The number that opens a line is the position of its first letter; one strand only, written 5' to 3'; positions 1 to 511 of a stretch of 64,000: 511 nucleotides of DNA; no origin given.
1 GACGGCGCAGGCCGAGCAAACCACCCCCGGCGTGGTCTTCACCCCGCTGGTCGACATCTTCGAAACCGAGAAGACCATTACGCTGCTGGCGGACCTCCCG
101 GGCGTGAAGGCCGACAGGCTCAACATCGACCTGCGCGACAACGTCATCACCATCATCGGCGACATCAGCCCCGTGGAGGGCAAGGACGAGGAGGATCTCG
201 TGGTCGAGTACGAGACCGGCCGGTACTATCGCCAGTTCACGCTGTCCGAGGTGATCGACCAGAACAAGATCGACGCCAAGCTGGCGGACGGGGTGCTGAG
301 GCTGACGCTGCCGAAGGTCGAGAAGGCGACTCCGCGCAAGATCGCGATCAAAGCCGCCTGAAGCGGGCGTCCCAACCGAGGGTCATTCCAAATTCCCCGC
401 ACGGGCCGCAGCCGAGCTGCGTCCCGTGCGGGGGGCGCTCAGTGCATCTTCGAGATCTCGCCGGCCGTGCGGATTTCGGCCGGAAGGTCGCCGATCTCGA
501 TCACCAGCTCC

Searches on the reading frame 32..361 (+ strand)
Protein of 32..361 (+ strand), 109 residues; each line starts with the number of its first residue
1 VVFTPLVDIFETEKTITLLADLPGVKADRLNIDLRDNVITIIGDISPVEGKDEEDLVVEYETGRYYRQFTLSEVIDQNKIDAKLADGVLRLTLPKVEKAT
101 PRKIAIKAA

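Call 3: search_protein_families(library=pfam, proteins=[window:32-361:+], max_evalue=0.01)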
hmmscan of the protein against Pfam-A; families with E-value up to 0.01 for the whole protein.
window:32-361:+ (109 aa): 3 families
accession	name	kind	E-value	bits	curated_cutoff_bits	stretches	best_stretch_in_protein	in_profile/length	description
PF00011.27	HSP20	-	3.6e-20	72.4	20.8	1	8-107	1-102/102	Hsp20/alpha crystallin family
PF17886.7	ArsA_HSP20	-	0.0019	18.2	22.5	0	52-91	23-61/63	HSP20-like domain found in ArsA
PF16674.11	UCH_N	-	0.0038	17.5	25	0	45-93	27-76/105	N-terminal of ubiquitin carboxyl-terminal hydrolase 37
